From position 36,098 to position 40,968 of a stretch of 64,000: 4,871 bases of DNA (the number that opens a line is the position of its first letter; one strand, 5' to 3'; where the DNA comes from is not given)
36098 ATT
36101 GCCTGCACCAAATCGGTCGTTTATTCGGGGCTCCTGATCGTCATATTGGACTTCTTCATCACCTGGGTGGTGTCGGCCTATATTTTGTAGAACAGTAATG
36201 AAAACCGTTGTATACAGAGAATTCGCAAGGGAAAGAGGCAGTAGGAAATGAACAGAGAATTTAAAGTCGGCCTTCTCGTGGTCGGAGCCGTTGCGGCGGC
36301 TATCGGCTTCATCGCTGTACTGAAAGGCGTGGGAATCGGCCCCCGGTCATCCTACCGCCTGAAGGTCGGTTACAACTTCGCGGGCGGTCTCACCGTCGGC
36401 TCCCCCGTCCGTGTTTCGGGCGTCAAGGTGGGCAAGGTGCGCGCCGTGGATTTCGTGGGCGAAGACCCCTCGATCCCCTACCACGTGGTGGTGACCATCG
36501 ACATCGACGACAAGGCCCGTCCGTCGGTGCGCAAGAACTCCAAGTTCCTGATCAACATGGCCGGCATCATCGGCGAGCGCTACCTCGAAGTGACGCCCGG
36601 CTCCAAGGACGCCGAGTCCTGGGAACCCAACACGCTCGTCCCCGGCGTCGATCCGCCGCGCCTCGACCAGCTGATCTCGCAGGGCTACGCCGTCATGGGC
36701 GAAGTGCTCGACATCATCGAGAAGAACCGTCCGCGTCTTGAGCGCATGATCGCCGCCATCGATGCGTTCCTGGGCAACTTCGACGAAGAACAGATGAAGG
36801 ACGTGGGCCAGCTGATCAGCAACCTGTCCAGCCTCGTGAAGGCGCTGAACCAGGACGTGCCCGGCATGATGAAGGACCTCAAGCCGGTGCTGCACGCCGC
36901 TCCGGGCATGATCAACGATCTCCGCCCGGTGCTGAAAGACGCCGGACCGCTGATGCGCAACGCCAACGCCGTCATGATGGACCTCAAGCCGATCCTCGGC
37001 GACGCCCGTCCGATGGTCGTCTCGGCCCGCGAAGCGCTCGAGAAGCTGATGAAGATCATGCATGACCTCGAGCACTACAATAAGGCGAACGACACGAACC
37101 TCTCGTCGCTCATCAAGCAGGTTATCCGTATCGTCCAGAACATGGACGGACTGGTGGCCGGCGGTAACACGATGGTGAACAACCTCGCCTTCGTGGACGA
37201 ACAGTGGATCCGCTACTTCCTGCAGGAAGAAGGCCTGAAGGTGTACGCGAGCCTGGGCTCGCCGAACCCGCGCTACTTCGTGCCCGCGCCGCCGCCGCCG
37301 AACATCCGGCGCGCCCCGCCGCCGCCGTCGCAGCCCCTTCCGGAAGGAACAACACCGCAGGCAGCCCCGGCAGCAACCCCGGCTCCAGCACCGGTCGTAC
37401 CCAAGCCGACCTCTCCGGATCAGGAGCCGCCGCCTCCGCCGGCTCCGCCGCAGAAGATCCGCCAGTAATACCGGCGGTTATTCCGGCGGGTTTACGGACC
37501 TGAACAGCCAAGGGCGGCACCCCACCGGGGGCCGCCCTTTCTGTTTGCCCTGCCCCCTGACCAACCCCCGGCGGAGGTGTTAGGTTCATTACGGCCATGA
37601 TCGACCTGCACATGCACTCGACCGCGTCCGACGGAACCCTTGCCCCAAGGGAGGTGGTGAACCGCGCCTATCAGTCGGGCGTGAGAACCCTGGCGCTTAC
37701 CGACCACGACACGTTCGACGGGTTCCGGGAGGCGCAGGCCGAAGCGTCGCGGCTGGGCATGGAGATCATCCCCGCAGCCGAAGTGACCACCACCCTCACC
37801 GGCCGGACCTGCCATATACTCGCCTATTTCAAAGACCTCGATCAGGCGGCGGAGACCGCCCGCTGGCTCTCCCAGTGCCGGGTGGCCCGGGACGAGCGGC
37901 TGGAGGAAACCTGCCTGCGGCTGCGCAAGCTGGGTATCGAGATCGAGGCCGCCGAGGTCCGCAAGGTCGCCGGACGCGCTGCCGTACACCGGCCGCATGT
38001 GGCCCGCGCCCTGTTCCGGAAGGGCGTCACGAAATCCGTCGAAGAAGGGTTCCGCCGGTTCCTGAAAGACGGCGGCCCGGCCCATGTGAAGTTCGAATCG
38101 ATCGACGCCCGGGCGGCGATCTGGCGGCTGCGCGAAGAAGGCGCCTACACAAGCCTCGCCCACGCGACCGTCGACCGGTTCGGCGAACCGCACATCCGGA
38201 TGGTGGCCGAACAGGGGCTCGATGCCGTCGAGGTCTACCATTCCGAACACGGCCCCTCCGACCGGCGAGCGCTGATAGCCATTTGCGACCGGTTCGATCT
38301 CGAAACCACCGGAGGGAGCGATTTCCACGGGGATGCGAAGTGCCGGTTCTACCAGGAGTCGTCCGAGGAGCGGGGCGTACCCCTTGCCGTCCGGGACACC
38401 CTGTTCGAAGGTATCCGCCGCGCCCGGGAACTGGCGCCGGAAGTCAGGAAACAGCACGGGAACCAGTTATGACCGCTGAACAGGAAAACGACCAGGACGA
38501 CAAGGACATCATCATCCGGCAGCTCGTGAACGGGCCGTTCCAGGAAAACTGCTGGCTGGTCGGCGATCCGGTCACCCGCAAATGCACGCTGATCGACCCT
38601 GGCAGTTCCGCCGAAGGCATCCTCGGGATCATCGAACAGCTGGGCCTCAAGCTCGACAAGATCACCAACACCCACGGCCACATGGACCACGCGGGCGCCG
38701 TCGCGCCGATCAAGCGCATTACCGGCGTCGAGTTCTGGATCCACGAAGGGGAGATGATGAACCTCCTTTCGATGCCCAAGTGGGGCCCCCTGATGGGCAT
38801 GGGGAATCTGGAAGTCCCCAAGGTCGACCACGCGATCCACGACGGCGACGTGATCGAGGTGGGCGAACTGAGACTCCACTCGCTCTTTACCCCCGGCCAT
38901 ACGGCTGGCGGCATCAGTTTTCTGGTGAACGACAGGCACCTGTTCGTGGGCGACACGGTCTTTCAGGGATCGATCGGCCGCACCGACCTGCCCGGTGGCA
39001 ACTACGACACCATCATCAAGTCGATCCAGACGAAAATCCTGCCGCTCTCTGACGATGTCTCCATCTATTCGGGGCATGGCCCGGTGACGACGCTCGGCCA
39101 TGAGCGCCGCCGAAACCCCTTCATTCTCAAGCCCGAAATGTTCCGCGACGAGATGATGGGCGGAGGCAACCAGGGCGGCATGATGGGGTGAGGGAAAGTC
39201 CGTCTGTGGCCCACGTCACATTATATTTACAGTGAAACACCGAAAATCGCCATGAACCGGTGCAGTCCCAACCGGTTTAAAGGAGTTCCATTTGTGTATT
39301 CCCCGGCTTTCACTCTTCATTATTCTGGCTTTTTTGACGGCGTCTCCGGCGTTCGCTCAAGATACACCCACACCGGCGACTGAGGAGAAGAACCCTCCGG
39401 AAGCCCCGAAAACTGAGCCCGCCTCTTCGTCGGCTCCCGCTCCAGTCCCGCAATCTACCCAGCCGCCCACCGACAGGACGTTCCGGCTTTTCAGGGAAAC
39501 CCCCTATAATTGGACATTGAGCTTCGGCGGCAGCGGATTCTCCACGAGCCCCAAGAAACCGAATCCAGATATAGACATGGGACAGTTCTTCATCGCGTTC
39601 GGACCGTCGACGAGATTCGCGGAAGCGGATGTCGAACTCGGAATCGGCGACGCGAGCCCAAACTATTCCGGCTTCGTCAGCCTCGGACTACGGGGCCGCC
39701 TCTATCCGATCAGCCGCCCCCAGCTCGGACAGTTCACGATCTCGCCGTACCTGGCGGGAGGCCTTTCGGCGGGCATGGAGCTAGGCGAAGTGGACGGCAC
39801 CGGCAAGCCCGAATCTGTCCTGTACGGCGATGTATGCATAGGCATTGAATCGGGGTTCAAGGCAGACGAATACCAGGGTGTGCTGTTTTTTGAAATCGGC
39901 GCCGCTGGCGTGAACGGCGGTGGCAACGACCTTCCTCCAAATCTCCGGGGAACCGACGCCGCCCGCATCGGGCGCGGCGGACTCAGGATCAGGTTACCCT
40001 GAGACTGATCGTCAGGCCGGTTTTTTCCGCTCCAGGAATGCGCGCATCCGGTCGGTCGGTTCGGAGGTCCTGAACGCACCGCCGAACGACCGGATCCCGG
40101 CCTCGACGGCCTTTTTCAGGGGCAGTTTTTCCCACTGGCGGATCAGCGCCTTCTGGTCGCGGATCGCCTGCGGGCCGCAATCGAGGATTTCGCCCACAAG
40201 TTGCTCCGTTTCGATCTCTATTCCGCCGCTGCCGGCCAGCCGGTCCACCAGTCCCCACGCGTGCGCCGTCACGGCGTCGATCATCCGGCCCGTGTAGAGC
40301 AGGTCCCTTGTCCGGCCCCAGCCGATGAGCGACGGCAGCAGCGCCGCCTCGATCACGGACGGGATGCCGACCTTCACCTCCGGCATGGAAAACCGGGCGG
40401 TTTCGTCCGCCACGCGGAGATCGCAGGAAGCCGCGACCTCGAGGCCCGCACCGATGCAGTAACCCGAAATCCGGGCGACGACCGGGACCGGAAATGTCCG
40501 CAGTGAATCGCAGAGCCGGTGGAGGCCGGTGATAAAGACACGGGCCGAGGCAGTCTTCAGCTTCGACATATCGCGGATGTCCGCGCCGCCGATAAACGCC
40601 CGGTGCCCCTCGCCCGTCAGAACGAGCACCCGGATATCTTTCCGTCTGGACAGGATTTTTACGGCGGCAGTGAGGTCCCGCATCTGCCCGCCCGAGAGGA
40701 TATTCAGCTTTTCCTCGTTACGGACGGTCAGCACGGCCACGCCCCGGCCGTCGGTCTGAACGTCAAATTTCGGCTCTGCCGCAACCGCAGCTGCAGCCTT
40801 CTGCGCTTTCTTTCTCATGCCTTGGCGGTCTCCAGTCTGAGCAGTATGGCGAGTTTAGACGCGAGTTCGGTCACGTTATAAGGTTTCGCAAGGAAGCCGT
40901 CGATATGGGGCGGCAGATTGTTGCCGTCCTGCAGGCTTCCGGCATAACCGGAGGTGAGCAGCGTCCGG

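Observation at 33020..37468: Mla/MCE-type ABC transporter with duplicated ATPase and duplicated permease genes (apparent heterodimeric MlaF/F'-MlaE/E')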

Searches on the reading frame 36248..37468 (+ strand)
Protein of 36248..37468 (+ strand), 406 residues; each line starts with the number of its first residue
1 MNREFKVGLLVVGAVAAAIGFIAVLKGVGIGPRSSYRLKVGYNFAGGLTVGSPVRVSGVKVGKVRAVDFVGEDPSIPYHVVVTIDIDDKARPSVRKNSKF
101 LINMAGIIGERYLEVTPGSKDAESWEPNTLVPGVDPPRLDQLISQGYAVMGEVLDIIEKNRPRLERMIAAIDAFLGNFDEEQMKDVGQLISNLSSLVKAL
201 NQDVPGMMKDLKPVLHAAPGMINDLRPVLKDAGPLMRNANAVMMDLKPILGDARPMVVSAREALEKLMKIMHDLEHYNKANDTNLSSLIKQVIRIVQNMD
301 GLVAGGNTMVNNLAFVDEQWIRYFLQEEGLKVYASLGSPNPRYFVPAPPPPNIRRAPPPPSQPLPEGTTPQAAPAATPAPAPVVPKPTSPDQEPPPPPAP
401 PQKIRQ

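Call 8: search_protein_families(library=pfam, proteins=[window:36248-37468:+], max_evalue=0.01)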
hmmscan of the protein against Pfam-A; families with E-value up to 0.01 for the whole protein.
window:36248-37468:+ (406 aa): 3 families
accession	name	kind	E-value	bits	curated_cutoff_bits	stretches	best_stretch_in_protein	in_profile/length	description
PF02470.25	MlaD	-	8e-17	61.7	25.1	1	35-118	2-81/81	MlaD protein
PF06103.16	DUF948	-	0.0026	18.4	37.2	0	183-242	21-80/89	Bacterial protein of unknown function (DUF948)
PF04513.17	Baculo_PEP_C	-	0.0043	17.6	38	0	139-212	22-91/140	Baculovirus polyhedron envelope protein, PEP, C terminus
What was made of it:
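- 36248..37468 (+): D, a single MCE/MlaD protein. It has an N-terminal membrane helix (residues 3-25), an MCE domain (35-132), a helical region (139-334) that includes a clade-specific proline-punctuated repeat insertion (about 205-262; motifs DLKPVL, DLRPVL, DLKPIL), the conserved motif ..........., and a disordered tail (335-406) with 39% proline. Pfam MlaD E = 8e-17 (call 8).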

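Call 9: search_protein_families(library=ncbifam, proteins=[window:36248-37468:+], max_evalue=0.001)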
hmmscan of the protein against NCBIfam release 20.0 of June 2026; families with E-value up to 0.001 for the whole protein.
window:36248-37468:+ (406 aa): 3 families
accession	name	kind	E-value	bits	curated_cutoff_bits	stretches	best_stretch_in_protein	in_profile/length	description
TIGR00996.1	Mtu_fam_mce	paralog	3.2e-19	69.2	140.5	1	10-267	9-253/291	MCE family protein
TIGR04430.1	OM_asym_MlaD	equivalog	4.2e-18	65.5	135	1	4-122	6-119/146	outer membrane lipid asymmetry maintenance protein MlaD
NF008070.2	PRK10807.1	equivalog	1.3e-05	24.1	525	0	38-88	153-203/542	intermembrane transport protein PqiB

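Call 41: find_homologous_proteins(query=window:36248-37468:+)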
Query window:36248-37468:+ (406 aa): 77 proteins with E <= 0.001 among 8000 candidates.
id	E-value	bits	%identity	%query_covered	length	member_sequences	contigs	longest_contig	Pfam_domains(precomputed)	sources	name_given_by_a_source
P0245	8.7e-265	896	100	100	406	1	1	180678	PF02470.26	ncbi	-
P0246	4.7e-215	732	89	83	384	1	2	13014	PF02470.26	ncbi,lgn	-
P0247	1.6e-212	724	80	100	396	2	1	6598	PF02470.26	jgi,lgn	-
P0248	1.6e-197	674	84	87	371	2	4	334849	PF02470.26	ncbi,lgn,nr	ncbi:MAG: MCE family protein [Deltaproteobacteria bacterium]|nr:MCE family protein [Deltaproteobacte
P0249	1.6e-87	312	45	87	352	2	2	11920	PF02470.26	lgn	-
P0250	7.9e-87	310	46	87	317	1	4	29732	PF02470.26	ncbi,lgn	-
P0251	1.5e-85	306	45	89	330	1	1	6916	PF02470.26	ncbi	ncbi:MAG: MlaD family protein, partial [Bdellovibrionota bacterium]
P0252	5.0e-81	291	44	81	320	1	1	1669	PF02470.26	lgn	-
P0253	2.1e-73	266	39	99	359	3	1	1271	PF02470.26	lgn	-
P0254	2.6e-42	163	42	52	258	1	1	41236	PF02470.26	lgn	-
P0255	9.5e-42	161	45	44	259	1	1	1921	PF02470.26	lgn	-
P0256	1.6e-41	161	43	49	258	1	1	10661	PF02470.26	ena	-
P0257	2.7e-41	160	45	48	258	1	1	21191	PF02470.26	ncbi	-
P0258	7.2e-41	159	42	49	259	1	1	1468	PF02470.26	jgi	jgi:phospholipid/cholesterol/gamma-HCH transport system substrate-binding protein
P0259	2.2e-40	157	40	56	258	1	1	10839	PF02470.26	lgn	-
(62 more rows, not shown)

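Call 42: search_solved_structures(query=window:36248-37468:+, max_evalue=0.01, show_alignments=1)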
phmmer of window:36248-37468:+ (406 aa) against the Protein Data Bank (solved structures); distinct sequences matched with E-value up to 0.01: 12.
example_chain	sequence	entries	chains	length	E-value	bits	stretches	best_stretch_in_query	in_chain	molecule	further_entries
13hr_I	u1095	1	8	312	1.3e-08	37.5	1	7-256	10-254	Mce/MlaD domain-containing protein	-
6zy2_A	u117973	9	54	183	1.6e-07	33.9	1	3-123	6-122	YrbD protein | Outer membrane lipid asymmetry maintenance protein MlaD | Intermembrane phospholipid transport system binding protein MlaD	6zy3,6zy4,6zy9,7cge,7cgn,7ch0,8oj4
6xbd_A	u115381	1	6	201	2.1e-07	33.5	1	3-123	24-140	Phospholipid ABC transporter-binding protein MlaD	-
7ch8_A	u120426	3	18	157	1.8e-06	30.4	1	4-121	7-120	MlaD domain-containing protein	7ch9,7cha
5uw8_A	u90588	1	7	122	7.3e-06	28.4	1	33-123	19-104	Probable phospholipid ABC transporter-binding protein MlaD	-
8hpz_A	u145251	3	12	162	1.3e-05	27.6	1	33-123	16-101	Intermembrane phospholipid transport system binding protein MlaD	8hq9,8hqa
5uw2_A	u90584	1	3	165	1.4e-05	27.5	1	33-123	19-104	Probable phospholipid ABC transporter-binding protein MlaD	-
8fed_B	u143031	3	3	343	2.4e-05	26.7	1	42-140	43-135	Virulence factor Mce family protein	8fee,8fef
8fed_A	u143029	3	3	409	0.0003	23.1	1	47-229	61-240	Virulence factor Mce family protein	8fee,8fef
7d08_G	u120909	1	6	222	0.0013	21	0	4-90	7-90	MCE family protein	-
6z5u_E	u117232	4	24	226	0.0015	20.9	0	4-90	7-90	MCE family protein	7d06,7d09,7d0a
6ic4_A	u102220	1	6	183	0.0027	20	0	15-91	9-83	Toluene tolerance efflux transporter (ABC superfamily, PerI-bind)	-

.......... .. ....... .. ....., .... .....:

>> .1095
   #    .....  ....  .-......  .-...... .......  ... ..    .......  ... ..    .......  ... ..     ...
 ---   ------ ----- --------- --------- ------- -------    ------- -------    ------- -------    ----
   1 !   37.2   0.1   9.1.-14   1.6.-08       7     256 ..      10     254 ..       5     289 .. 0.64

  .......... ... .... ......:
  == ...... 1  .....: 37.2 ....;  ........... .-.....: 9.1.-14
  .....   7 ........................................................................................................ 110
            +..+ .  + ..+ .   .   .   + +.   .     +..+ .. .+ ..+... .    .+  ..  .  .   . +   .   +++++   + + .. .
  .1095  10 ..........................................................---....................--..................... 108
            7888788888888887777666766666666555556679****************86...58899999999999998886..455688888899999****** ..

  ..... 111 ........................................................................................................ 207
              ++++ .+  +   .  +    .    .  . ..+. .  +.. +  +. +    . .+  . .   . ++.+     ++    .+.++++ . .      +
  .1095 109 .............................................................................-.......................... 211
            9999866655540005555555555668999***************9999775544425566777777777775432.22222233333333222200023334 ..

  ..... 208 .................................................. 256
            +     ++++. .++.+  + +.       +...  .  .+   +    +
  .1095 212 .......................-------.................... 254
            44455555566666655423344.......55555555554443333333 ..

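Call 62: predict_structure(alignment_id=A3)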
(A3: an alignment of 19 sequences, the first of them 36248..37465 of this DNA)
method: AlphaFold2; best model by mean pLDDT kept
length: 406 residues; sequences in the alignment: 19
mean_pLDDT: 64.8   pTM: 0.39
mean pLDDT of the five models: 64.8, 62.6, 59.1, 58.9, 57.4
residues with pLDDT >= 90: 86; 70-90: 93; 50-70: 85; < 50: 142
segments of 3 or more residues with pLDDT < 50: 219-261, 280-286, 295-319, 321-346, 368-377, 379-381, 383-390, 404-406
pLDDT, mean of each block of 10 residues (from residue 1): 85 92 70 81 89 92 94 84 94 95 74 93 94 80 64 77 79 71 67 75 77 63 41 38 35 40 52 49 46 46 38 42 44 35 47 57 53 46 48 57 50
secondary structure, 60 per line:
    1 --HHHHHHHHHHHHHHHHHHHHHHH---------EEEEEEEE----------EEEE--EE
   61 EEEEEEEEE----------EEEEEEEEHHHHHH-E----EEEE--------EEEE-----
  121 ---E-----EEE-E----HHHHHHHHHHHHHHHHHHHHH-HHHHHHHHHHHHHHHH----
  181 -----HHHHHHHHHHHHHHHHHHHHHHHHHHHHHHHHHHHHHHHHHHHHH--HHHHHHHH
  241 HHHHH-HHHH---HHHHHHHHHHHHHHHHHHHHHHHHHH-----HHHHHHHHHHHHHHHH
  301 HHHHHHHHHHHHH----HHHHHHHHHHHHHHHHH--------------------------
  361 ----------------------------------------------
elements in order: H3-25 E35-42 E53-56 E59-69 E80-87 H88-93 E100-103 E112-115 E130-132 H139-159 H161-176 H186-230 H233-245 H247-250 H254-279 H285-313 H318-334
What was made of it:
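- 36248..37468 (+): AlphaFold2 model with mean pLDDT 64.8, high only for the membrane helix and MCE domain (call 62).
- On MlaFED-core / MCE (type VIII) ABC transporter: The model shows a membrane helix at residues 3-25 and an MCE beta-barrel at 35-132 with pLDDT of 80-95 (call 62).
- The MlaD helical region was modelled with low confidence (call 62).
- Tried and rejected: The helical region and tail had pLDDT below 50 (call 62), so the length and topology of the periplasmic extension remain unresolved.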

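Call 67: fold_search(model_id=the predicted structure, library=pdb)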
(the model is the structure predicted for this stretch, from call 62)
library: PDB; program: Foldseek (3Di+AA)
matches with E <= 10: 323; with E <= 0.001: 87
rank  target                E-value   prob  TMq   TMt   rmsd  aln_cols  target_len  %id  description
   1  9a3a_MODEL_1_A        6.7e-11  1.00  0.26  0.56   6.2       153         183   26  Model of E. coli MlaD by in-cell photo-crosslinking MS and deep learning (released 2023-02-24)
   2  8fed_C                1.2e-10  1.00  0.25  0.32  52.9       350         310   16  Structure of Mce1-LucB complex from Mycobacterium smegmatis (Map1) (released 2023-02-22)
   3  8fed_F                2.5e-10  1.00  0.28  0.29  50.6       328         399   19  Structure of Mce1-LucB complex from Mycobacterium smegmatis (Map1) (released 2023-02-22)
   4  7cha_B                5.0e-10  1.00  0.28  0.68   3.8       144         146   24  Cryo-EM structure of P.aeruginosa MlaFEBD with AMPPNP (released 2021-05-19)
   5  6xbd_D                5.3e-10  1.00  0.26  0.68   5.0       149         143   26  Cryo-EM structure of MlaFEDB in nanodiscs with phospholipid substrates (released 2020-07-01)
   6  8fed_B                5.7e-10  1.00  0.28  0.33  52.0       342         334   19  Structure of Mce1-LucB complex from Mycobacterium smegmatis (Map1) (released 2023-02-22)
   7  7cha_F                7.2e-10  1.00  0.29  0.73   3.3       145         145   26  Cryo-EM structure of P.aeruginosa MlaFEBD with AMPPNP (released 2021-05-19)
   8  7d06_G                9.7e-10  1.00  0.25  0.48   7.7       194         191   18  Cryo EM structure of the nucleotide free Acinetobacter MlaFEDB complex (released 2020-12-16)
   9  6xbd_E                1.1e-09  1.00  0.27  0.66   4.9       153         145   26  Cryo-EM structure of MlaFEDB in nanodiscs with phospholipid substrates (released 2020-07-01)
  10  8fed_A                1.2e-09  1.00  0.28  0.29  54.4       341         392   19  Structure of Mce1-LucB complex from Mycobacterium smegmatis (Map1) (released 2023-02-22)
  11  6xbd_C                1.6e-09  1.00  0.28  0.70   4.1       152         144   25  Cryo-EM structure of MlaFEDB in nanodiscs with phospholipid substrates (released 2020-07-01)
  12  6zy3_A                1.6e-09  1.00  0.26  0.66   5.2       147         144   26  Cryo-EM structure of MlaFEDB in complex with phospholipid (released 2020-11-25)
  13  6xbd_F                1.9e-09  1.00  0.29  0.72   4.2       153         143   25  Cryo-EM structure of MlaFEDB in nanodiscs with phospholipid substrates (released 2020-07-01)
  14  7cha_D                2.0e-09  1.00  0.26  0.62   4.8       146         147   26  Cryo-EM structure of P.aeruginosa MlaFEBD with AMPPNP (released 2021-05-19)
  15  8fef_B                2.1e-09  1.00  0.28  0.33  48.8       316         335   17  Structure of Mce1 transporter from Mycobacterium smegmatis (Map0) (released 2023-02-22)
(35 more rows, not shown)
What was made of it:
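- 36248..37468 (+): Foldseek matches MlaD and Mce1 subunits (call 67).
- On MlaFED-core / MCE (type VIII) ABC transporter: Foldseek matches MlaD and Mce1 chains with probability 1.00 (call 67).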

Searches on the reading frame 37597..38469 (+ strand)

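Call 48: search_protein_families(library=pfam, proteins=[window:37597-38469:+], max_evalue=0.01)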
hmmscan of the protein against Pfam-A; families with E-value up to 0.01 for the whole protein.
window:37597-38469:+ (291 aa): 1 family
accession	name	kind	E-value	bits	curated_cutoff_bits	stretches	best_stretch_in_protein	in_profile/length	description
PF02811.25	PHP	-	7.1e-11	43.1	26.4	1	3-66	1-66/164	PHP domain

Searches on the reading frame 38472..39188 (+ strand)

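Call 48: search_protein_families(library=pfam, proteins=[window:38472-39188:+], max_evalue=0.01)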
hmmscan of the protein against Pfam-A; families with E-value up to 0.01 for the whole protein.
window:38472-39188:+ (239 aa): 1 family
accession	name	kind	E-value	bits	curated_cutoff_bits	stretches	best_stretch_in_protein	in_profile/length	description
PF00753.33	Lactamase_B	-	4.6e-29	102.2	22.7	1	21-202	2-196/196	Metallo-beta-lactamase superfamily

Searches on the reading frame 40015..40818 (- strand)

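Call 48: search_protein_families(library=pfam, proteins=[window:40015-40818:-], max_evalue=0.01)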
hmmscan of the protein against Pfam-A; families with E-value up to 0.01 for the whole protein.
window:40015-40818:- (268 aa): 2 families
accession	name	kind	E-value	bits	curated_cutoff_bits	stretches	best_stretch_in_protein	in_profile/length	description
PF00378.25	ECH_1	-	6.2e-40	137.5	27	1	25-267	4-246/251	Enoyl-CoA hydratase/isomerase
PF16113.10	ECH_2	-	1.5e-25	90.9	27.2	1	28-201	2-178/335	Enoyl-CoA hydratase/isomerase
